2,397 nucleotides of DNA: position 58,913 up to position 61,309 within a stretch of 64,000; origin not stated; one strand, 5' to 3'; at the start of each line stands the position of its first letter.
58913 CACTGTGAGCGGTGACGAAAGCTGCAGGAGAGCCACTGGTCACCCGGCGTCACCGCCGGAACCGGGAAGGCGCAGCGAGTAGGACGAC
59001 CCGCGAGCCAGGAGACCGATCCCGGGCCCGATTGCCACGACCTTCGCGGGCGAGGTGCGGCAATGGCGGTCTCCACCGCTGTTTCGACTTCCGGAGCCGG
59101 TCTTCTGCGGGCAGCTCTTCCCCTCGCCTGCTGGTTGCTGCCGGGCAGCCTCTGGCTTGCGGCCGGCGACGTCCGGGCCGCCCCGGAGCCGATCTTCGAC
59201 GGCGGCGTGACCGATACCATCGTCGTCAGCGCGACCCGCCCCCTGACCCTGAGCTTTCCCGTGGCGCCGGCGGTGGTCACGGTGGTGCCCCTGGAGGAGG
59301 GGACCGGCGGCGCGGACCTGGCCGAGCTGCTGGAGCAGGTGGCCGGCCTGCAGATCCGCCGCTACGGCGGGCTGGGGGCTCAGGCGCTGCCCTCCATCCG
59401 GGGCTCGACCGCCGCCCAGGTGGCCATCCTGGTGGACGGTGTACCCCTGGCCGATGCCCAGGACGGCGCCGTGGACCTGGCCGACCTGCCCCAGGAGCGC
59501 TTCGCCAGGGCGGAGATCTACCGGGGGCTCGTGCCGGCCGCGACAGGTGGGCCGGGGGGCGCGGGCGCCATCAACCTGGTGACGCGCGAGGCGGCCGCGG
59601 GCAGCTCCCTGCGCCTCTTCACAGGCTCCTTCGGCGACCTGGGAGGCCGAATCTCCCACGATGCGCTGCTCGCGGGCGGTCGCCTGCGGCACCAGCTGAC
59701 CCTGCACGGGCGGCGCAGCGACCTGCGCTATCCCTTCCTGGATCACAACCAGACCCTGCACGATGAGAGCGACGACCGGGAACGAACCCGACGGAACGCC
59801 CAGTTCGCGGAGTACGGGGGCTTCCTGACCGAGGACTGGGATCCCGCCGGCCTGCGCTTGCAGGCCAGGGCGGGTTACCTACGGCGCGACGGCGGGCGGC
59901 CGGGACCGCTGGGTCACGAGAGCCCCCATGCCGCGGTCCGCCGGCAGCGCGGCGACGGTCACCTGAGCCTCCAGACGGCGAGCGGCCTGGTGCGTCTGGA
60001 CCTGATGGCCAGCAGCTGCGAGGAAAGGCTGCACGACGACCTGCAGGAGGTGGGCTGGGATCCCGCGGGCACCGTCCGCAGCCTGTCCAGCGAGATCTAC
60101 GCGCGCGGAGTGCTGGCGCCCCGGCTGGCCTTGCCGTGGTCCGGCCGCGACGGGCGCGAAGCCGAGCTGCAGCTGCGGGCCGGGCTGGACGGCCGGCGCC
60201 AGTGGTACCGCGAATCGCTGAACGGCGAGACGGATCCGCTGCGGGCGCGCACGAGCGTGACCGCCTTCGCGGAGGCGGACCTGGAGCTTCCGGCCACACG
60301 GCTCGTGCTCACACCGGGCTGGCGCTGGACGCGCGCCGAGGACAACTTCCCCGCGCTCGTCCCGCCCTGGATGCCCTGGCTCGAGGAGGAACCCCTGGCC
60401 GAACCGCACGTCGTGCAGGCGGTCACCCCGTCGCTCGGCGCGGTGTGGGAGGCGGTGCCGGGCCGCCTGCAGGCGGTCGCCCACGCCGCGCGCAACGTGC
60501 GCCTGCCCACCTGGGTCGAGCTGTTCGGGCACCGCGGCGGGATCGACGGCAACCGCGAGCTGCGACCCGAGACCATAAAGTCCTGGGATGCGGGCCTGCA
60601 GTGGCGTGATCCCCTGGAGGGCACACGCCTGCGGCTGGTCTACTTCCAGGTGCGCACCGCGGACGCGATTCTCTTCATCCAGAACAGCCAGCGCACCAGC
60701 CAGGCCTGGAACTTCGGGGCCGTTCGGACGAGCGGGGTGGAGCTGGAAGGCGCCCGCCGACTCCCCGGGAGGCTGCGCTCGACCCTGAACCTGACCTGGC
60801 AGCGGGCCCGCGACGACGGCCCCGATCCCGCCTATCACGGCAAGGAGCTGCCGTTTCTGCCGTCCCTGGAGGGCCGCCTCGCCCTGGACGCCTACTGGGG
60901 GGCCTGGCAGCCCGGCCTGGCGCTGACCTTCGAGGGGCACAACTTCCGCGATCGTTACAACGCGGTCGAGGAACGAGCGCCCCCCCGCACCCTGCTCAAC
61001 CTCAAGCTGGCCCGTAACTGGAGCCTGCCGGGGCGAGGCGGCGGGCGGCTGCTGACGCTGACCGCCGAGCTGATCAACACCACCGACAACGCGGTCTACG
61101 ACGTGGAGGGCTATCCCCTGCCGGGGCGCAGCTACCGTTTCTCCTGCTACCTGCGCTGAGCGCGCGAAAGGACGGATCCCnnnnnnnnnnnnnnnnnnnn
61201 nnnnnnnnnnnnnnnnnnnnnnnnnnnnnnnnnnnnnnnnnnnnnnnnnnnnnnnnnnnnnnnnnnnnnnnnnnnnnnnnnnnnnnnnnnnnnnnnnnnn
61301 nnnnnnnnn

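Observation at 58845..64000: B12 riboswitch controlling a btuB-like receptor, a beta-propeller (BtuG-like candidate), a PduO adenosyltransferase and an MFS transporter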

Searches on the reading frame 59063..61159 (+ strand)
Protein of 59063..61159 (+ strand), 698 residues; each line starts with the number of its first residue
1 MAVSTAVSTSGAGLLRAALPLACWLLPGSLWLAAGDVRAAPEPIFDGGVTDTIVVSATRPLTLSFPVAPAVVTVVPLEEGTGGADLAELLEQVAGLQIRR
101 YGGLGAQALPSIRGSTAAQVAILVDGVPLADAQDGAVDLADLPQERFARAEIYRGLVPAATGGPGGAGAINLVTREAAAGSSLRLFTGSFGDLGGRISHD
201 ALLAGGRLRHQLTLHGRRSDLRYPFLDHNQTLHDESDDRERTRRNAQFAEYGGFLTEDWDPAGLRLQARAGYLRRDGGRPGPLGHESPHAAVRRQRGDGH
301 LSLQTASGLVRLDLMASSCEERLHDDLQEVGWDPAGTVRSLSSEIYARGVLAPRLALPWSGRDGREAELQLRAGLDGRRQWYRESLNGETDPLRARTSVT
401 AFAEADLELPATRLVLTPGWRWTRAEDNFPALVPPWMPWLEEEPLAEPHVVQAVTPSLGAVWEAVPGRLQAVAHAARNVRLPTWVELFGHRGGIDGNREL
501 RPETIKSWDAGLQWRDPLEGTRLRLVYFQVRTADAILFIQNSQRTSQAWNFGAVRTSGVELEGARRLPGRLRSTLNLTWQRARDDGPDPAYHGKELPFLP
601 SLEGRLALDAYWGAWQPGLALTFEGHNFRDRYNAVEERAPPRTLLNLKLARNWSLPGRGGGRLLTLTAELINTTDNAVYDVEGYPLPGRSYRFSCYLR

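Call 8: search_protein_families(library=pfam, proteins=[window:59063-61159:+], max_evalue=0.01)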
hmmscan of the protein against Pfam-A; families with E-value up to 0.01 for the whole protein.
window:59063-61159:+ (698 aa): 2 families
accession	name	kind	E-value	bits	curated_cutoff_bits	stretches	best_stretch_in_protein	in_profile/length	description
PF00593.30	TonB_dep_Rec_b-barrel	-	3.2e-32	113.4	27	1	347-672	115-435/436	TonB dependent receptor-like, beta-barrel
PF07715.20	Plug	-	1.9e-13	51.3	23.9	1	70-167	7-105/107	TonB-dependent Receptor Plug Domain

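Call 10: search_protein_families(library=ncbifam, proteins=[window:59063-61159:+], max_evalue=0.01)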
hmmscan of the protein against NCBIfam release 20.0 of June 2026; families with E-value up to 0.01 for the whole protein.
window:59063-61159:+ (698 aa): 11 families
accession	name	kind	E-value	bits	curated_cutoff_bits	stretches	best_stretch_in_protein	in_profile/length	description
NF038079.1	TonB_sider_MxcH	equivalog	9.3e-27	93.4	925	2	72-191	136-257/792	TonB-dependent siderophore myxochelin receptor MxcH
TIGR01779.1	TonB-B12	equivalog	1e-23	83.8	599.7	2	50-183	28-164/614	TonB-dependent vitamin B12 receptor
TIGR01783.1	TonB-siderophor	subfamily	2.7e-19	69.3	223.5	2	71-217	8-153/649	TonB-dependent siderophore receptor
NF007926.1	PRK10641.1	equivalog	2.3e-18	66.1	836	2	51-189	28-168/617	TonB-dependent vitamin B12 receptor BtuB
TIGR01785.1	TonB-hemin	subfamily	2.9e-18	65.7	316.85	2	393-694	360-672/677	TonB-dependent heme/hemoglobin receptor family protein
TIGR01786.1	TonB-hemlactrns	subfamily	1.7e-15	56.4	323.75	2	409-589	402-594/719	TonB-dependent hemoglobin/transferrin/lactoferrin family receptor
NF041535.1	TonB_rec_PqqU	equivalog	1.5e-07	30.1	1200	1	58-192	6-149/676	TonB-dependent receptor PqqU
TIGR01782.1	TonB-Xanth-Caul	subfamily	2.3e-07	29.5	310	1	85-177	42-136/868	TonB-dependent receptor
NF010012.0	PRK13486.1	equivalog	1.7e-06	26.7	924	0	495-585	465-555/696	TonB-dependent receptor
TIGR01778.1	TonB-copper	equivalog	1e-05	24.5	472.45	0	84-155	15-86/637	TonB-dependent copper receptor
NF007478.2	PRK10064.1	equivalog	0.00097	17.5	745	0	51-176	31-159/663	catecholate siderophore receptor CirA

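Call 42: search_solved_structures(query=window:59063-61159:+, max_evalue=0.001)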
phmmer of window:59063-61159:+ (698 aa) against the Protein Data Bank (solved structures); distinct sequences matched with E-value up to 0.001: 13.
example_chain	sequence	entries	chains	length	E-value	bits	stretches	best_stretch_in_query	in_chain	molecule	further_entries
9gbc_A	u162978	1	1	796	1.1e-12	50.3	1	84-177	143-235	TonB-linked outer membrane receptor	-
3rgn_A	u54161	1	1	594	2.3e-11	45.9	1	51-189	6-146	Vitamin B12 transporter BtuB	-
1nqf_A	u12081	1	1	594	2.5e-11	45.8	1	51-189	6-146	Vitamin B12 receptor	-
3rgm_A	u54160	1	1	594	3.5e-11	45.3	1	51-188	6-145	Vitamin B12 transporter BtuB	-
1nqe_A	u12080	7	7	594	5.5e-11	44.7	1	51-189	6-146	Vitamin B12 receptor | Vitamin B12 transporter btuB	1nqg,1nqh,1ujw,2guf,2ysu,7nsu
2gsk_A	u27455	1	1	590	7.6e-11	44.2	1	51-189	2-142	Vitamin B12 transporter btuB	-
3m8b_A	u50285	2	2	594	1.2e-10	43.5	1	51-189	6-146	Vitamin B12 transporter btuB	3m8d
6v81_A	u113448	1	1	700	3.9e-07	31.9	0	47-192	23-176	Probable TonB-dependent receptor YncD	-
9c4o_A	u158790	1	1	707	5.3e-07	31.5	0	51-192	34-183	Pyrroloquinoline quinone transporter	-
8blw_A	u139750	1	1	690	5.9e-06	28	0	86-151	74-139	Vitamin B12 transporter BtuB1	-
2hdf_A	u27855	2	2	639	7.8e-06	27.6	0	48-177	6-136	Colicin I receptor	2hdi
9nn6_A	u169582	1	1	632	3.1e-05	25.7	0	63-177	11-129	Colicin I receptor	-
1kmo_A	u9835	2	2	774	0.0009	20.8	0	500-640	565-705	Iron(III) dicitrate transport protein fecA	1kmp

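Call 51: find_homologous_proteins(query=window:59063-61159:+, max_evalue=1e-20)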
Query window:59063-61159:+ (698 aa): 204 proteins with E <= 1e-20 among 8000 candidates; the best 120 are listed.
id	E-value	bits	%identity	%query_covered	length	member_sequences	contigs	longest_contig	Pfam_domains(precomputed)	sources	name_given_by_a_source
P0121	0.0e+0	1580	100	100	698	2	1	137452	PF07715.21,PF00593.31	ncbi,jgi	-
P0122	2.5e-233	795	58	94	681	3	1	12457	PF07715.21,PF00593.31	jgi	jgi:outer membrane cobalamin receptor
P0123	8.7e-219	747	57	93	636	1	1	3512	PF07715.21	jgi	jgi:iron complex outermembrane receptor protein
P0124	1.2e-215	736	56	95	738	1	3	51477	PF07715.21,PF00593.31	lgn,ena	-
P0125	5.2e-208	711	53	93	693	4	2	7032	PF07715.21,PF00593.31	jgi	-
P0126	4.2e-207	708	54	93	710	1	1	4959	PF07715.21,PF00593.31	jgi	jgi:iron complex outermembrane receptor protein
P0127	4.0e-205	701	54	94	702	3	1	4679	PF07715.21,PF00593.31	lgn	-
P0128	3.2e-204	698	54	95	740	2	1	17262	PF07715.21,PF00593.31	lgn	-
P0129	2.0e-200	686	52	94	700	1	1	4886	PF07715.21,PF00593.31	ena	-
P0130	2.0e-200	686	54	93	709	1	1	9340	PF07715.21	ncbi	-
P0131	3.7e-200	685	52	98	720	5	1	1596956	PF07715.21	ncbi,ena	-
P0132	1.9e-198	679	53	94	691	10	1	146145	PF07715.21,PF00593.31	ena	-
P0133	6.6e-198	678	53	94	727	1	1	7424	PF07715.21,PF00593.31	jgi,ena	-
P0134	1.4e-195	670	54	93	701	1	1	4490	PF07715.21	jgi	-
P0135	9.3e-194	664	53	96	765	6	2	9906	PF07715.21,PF00593.31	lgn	-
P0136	1.5e-193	663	54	93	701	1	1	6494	PF07715.21,PF00593.31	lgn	-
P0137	5.4e-188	645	54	88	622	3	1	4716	PF07715.21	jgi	-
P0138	4.8e-186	638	52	94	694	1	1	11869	PF07715.21,PF00593.31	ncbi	-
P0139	1.0e-185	637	54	88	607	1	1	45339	PF07715.21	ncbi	ncbi:MAG: TonB-dependent receptor, partial [Candidatus Krumholzibacteriia bacterium]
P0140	2.8e-181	623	53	94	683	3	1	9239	PF07715.21,PF00593.31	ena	-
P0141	1.6e-180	620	51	93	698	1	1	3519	PF07715.21,PF00593.31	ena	-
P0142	3.4e-179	616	49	97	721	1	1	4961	PF07715.21,PF00593.31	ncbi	-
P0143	5.9e-178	612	48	99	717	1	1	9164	PF07715.21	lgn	-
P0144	7.9e-176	605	50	93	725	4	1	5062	PF07715.21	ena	-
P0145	1.2e-174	601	51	92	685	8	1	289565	PF07715.21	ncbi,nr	ncbi:MAG: TonB-dependent receptor [bacterium]|nr:TonB-dependent receptor [bacterium]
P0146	5.0e-174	599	49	96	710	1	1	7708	PF07715.21,PF00593.31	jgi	jgi:outer membrane cobalamin receptor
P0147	5.8e-174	598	51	93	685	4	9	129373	PF07715.21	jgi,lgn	jgi:outer membrane cobalamin receptor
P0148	8.7e-174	598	49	94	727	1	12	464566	PF07715.21,PF00593.31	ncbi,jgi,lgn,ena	-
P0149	4.4e-172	592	50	92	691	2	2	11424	PF07715.21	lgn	-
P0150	1.7e-170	587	50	93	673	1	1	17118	PF07715.21,PF00593.31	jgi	jgi:iron complex outermembrane receptor protein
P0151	3.4e-170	586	48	94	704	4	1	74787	PF07715.21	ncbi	-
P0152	3.8e-170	586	52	95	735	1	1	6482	PF07715.21,PF00593.31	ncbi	-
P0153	4.7e-170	585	50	93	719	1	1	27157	PF07715.21,PF00593.31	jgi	-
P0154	1.4e-169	584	49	94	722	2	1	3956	PF07715.21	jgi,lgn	jgi:outer membrane cobalamin receptor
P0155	3.7e-168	579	49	93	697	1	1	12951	PF07715.21,PF00593.31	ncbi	-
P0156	4.9e-168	579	47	93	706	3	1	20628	PF07715.21,PF00593.31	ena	-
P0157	4.3e-167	576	48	93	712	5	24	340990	PF07715.21,PF00593.31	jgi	jgi:iron complex outermembrane receptor protein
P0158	4.9e-167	575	48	98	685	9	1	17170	PF07715.21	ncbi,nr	ncbi:MAG: hypothetical protein C0395_08585 [Gemmatimonas sp.]|nr:hypothetical protein [Gemmatimonas 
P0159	5.6e-167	575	50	93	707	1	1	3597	PF07715.21,PF00593.31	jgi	jgi:iron complex outermembrane receptor protein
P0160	5.7e-166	572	48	93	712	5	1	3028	PF07715.21,PF00593.31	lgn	-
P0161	8.5e-165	568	49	93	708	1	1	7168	PF07715.21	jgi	-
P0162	2.0e-163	564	48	93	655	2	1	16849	PF07715.21,PF00593.31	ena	-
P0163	1.2e-162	561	50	93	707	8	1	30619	PF07715.21,PF00593.31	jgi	-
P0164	2.9e-162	560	46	93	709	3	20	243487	PF07715.21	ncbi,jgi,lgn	jgi:outer membrane cobalamin receptor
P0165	4.0e-162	559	49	93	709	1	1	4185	PF07715.21,PF00593.31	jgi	jgi:iron complex outermembrane receptor protein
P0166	1.1e-161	558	45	97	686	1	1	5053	PF07715.21,PF00593.31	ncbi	-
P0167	1.2e-161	558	47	93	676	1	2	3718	PF07715.21,PF00593.31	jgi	jgi:outer membrane receptor protein involved in Fe transport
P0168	2.0e-160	554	47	93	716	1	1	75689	PF07715.21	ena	-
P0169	5.6e-160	552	48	93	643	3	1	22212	PF07715.21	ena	-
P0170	1.6e-159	551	46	93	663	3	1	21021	PF07715.21,PF00593.31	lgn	-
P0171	3.3e-159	550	47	95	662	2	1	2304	PF07715.21,PF00593.31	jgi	jgi:iron complex outermembrane receptor protein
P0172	3.8e-159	549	48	93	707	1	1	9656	PF07715.21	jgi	jgi:iron complex outermembrane receptor protein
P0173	4.1e-159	549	47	98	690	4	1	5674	PF07715.21,PF00593.31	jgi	-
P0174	4.4e-159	549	47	93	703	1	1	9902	PF07715.21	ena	-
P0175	5.4e-159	549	46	93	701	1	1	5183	PF07715.21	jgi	-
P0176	7.2e-159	548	46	93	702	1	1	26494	PF07715.21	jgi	jgi:outer membrane cobalamin receptor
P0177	7.4e-158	545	48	95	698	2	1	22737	PF07715.21,PF00593.31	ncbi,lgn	-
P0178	9.6e-158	545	47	97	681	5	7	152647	PF07715.21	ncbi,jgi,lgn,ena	-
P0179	1.4e-157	544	47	93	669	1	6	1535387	PF07715.21,PF00593.31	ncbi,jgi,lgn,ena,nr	ncbi:MAG TPA: TonB-dependent receptor [Candidatus Krumholzibacteria bacterium]|nr:TonB-dependent rec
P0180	1.7e-157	544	48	93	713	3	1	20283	PF07715.21,PF00593.31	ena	-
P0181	1.7e-157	544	45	93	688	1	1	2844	PF07715.21,PF00593.31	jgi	-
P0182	2.6e-157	543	44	93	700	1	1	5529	PF07715.21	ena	-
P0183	8.0e-157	542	48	93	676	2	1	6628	PF07715.21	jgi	-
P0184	1.3e-156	541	47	93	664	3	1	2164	PF07715.21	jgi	-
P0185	1.9e-156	540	47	94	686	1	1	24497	PF07715.21,PF00593.31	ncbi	ncbi:MAG: TonB-dependent receptor [bacterium]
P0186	2.9e-156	540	48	93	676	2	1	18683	PF07715.21,PF00593.31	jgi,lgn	-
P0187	5.6e-156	539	45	97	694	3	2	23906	PF07715.21,PF00593.31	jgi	-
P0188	6.6e-156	539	45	93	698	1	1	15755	PF07715.21,PF00593.31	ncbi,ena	-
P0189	8.8e-156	538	45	93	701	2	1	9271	PF07715.21,PF00593.31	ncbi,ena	-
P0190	9.8e-156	538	48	93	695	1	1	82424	PF07715.21,PF00593.31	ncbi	ncbi:MAG: TonB-dependent receptor [Candidatus Krumholzibacteriia bacterium]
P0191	2.3e-155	537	48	93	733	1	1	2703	PF07715.21,PF00593.31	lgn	-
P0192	2.7e-155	537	46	92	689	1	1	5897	PF07715.21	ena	-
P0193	1.2e-154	534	45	93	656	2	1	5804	PF07715.21,PF00593.31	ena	-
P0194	1.5e-154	534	47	93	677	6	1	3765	PF07715.21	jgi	-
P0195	5.2e-154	532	43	100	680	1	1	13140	PF07715.21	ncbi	-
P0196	7.0e-154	532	46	93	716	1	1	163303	PF07715.21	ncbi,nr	ncbi:MAG: TonB-dependent receptor [Gemmatimonadales bacterium]|nr:TonB-dependent receptor [Gemmatimo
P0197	9.8e-154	531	48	91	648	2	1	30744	PF07715.21,PF00593.31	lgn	-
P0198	1.3e-153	531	47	93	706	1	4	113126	PF07715.21,PF00593.31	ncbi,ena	-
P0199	2.0e-153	530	47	93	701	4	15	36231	PF07715.21,PF00593.31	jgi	jgi:outer membrane cobalamin receptor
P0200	2.4e-153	530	48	93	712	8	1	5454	PF07715.21,PF00593.31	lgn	-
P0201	2.8e-153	530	45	93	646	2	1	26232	PF07715.21,PF00593.31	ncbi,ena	-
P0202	4.7e-153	529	45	93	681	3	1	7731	PF07715.21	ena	-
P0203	8.0e-153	528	47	93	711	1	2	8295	PF07715.21,PF00593.31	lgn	-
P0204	8.7e-153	528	43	98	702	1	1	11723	PF07715.21,PF00593.31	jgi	jgi:iron complex outermembrane recepter protein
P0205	9.4e-153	528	45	93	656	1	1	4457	PF07715.21,PF00593.31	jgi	-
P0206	1.6e-152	527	44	93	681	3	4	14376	PF07715.21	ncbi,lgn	ncbi:MAG: outer membrane cobalamin receptor [Candidatus Krumholzibacteriia bacterium]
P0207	1.6e-152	527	45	93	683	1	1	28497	PF07715.21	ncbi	-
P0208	1.9e-152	527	43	98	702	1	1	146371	PF07715.21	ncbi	-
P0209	2.5e-152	527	45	93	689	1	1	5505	PF07715.21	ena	-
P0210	2.6e-152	527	45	93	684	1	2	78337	PF07715.21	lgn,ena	-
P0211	3.0e-152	527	47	95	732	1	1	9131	PF07715.21,PF00593.31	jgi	jgi:iron complex outermembrane recepter protein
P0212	3.2e-152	527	44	93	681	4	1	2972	PF07715.21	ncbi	-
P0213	6.5e-152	525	43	97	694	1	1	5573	PF07715.21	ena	-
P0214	9.9e-152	525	48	93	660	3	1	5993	PF07715.21,PF00593.31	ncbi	-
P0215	1.4e-151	524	47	93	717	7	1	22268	PF07715.21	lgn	-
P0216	3.8e-151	523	45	98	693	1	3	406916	PF07715.21,PF00593.31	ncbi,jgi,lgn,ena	jgi:iron complex outermembrane receptor protein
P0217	1.7e-150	521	45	93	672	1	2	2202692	PF07715.21,PF00593.31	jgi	jgi:iron complex outermembrane recepter protein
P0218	8.0e-150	519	45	98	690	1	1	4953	PF07715.21,PF00593.31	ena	-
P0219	8.8e-150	518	44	93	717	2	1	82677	PF07715.21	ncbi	-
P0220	9.6e-150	518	47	89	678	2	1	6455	PF07715.21,PF00593.31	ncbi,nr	ncbi:MAG TPA: TonB-dependent receptor, partial [Candidatus Krumholzibacteria bacterium]|nr:TonB-depe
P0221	1.3e-149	518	46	92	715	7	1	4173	PF07715.21,PF00593.31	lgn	-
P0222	2.6e-149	517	43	95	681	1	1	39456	PF07715.21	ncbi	-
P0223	1.2e-148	515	43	96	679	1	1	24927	PF07715.21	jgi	jgi:outer membrane receptor protein involved in Fe transport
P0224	1.2e-148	515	43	95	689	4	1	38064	PF07715.21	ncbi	-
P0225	1.8e-148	514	44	93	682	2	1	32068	PF07715.21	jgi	-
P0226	2.3e-148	514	46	93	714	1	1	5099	PF07715.21,PF00593.31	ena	-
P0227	6.3e-148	512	47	92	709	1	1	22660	PF07715.21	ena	-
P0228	1.2e-147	511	44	93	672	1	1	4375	PF07715.21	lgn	-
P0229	3.5e-147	510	46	93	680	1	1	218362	PF07715.21,PF00593.31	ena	-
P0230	7.0e-147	509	46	96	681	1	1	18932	PF07715.21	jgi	jgi:iron complex outermembrane recepter protein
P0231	2.9e-146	507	44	96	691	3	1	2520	PF07715.21,PF00593.31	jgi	-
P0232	6.7e-146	506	45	90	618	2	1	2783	PF07715.21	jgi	jgi:iron complex outermembrane receptor protein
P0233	7.8e-146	505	46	93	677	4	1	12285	PF07715.21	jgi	-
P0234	9.6e-146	505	43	90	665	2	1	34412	PF07715.21,PF00593.31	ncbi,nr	ncbi:MAG: TonB-dependent receptor [bacterium]|nr:TonB-dependent receptor [bacterium]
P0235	1.7e-145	504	45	93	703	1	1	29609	PF07715.21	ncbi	ncbi:MAG: TonB-dependent receptor [Candidatus Krumholzibacteriia bacterium]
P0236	4.1e-145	503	42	93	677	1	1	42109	PF07715.21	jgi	-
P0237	1.3e-144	501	43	93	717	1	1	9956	PF07715.21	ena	-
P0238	1.4e-144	501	41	93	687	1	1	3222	PF07715.21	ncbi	-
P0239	1.9e-144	501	42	97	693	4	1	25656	PF07715.21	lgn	-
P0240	2.6e-144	500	43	92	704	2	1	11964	PF07715.21,PF00593.31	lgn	-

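Call 110: predict_structure(alignment_id=A8)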
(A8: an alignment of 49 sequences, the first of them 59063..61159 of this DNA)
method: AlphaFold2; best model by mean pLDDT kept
length: 698 residues; sequences in the alignment: 49
mean_pLDDT: 83.7   pTM: 0.85
mean pLDDT of the five models: 83.7, 82.1, 81.1, 80.2, 78.1
residues with pLDDT >= 90: 403; 70-90: 192; 50-70: 37; < 50: 66
segments of 3 or more residues with pLDDT < 50: 1-65
pLDDT, mean of each block of 10 residues (from residue 1): 36 35 33 31 32 28 49 83 86 89 89 90 86 83 90 77 70 86 94 95 90 96 86 81 90 95 92 92 77 95 94 95 90 83 94 90 86 94 91 92 93 92 88 67 75 93 92 93 89 84 94 91 95 92 87 94 93 96 94 94 96 95 93 91 94 83 93 79 83 95
secondary structure, 60 per line:
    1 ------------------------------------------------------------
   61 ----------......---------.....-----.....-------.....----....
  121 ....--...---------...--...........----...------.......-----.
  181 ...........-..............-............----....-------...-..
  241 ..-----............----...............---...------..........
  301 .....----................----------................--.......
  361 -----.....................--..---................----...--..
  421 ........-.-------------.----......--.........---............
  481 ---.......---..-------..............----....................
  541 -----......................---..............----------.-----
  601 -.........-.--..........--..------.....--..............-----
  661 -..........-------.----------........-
elements in order (helices of 4 or more, strands of 3 or more residues): E71-76 H86-90 E96-100 E108-112 E120-124 E127-129 E147-154 E168-174 E180-188 E193-203 E208-219 E224-227 E239-242 E248-259 E264-278 E291-305 E310-325 E336-351 E354-360 E366-386 E394-409 E414-416 E419-428 E449-454 E457-465 E469-480 H484-488 E503-516 E521-540 E546-567 E571-584 E602-610 E615-624 E642-655 E662-671 E690-697
